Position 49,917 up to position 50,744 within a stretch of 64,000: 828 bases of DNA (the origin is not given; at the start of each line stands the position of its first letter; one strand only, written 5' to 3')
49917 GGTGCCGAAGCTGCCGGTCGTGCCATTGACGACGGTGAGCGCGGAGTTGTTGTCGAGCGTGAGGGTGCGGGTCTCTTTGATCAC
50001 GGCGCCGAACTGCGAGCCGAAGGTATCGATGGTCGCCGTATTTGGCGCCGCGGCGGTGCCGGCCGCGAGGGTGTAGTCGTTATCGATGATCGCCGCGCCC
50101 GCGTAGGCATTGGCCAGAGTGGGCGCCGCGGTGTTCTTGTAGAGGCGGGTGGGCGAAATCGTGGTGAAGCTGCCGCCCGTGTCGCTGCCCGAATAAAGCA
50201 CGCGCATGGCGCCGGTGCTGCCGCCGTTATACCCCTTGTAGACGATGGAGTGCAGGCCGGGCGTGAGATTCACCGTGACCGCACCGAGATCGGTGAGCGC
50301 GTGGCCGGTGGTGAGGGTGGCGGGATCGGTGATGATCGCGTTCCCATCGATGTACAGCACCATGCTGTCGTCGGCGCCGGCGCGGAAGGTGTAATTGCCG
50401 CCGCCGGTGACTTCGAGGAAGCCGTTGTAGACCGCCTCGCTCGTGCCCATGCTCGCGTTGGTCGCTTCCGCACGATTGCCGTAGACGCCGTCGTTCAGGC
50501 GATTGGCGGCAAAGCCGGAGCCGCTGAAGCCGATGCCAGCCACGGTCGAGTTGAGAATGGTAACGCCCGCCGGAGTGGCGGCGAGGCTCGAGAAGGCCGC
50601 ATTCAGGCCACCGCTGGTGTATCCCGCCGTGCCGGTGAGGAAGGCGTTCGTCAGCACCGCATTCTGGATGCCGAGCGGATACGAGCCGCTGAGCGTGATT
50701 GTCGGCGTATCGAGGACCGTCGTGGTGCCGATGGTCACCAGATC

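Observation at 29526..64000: ORF of more than 34.4 kb encoding an apparently cysteine-free beta-helical protein that is not a classical autotransporter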

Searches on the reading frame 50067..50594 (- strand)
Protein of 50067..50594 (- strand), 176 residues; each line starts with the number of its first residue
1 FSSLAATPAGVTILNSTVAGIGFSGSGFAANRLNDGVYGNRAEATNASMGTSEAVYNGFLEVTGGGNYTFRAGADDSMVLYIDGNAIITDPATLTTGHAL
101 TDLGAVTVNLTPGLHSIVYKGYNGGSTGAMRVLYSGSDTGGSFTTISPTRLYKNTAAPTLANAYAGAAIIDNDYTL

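Call 59: search_protein_families(library=pfam, proteins=[window:50067-50594:-], max_evalue=1)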
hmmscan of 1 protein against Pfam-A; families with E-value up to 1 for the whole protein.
seq(176 aa): 2 families
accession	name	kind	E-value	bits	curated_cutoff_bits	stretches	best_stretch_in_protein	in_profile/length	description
PF07691.17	PA14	-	2.3e-05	24.7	24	1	39-90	33-84/147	PA14 domain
PF10528.15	GLEYA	-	0.016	16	26.2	1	55-89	4-39/91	GLEYA domain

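Call 60: search_solved_structures(query=window:50067-50594:-, max_evalue=1, show_alignments=1)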
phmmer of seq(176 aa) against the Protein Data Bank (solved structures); distinct sequences matched with E-value up to 1: 6.
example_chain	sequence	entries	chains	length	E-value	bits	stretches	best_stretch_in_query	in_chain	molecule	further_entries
6qdi_A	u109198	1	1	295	0.0019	21.4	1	54-137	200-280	PA14 domain-containing protein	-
6vra_A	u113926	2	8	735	0.4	13.9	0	52-90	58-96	Protective antigen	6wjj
6vra_B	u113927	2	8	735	0.4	13.9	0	52-90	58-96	Protective antigen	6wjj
3tew_A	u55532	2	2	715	0.48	13.6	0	52-90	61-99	Protective antigen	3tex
3tez_A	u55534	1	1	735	0.48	13.6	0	52-90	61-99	Protective antigen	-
3tey_A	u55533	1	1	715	0.49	13.6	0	52-90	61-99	Protective antigen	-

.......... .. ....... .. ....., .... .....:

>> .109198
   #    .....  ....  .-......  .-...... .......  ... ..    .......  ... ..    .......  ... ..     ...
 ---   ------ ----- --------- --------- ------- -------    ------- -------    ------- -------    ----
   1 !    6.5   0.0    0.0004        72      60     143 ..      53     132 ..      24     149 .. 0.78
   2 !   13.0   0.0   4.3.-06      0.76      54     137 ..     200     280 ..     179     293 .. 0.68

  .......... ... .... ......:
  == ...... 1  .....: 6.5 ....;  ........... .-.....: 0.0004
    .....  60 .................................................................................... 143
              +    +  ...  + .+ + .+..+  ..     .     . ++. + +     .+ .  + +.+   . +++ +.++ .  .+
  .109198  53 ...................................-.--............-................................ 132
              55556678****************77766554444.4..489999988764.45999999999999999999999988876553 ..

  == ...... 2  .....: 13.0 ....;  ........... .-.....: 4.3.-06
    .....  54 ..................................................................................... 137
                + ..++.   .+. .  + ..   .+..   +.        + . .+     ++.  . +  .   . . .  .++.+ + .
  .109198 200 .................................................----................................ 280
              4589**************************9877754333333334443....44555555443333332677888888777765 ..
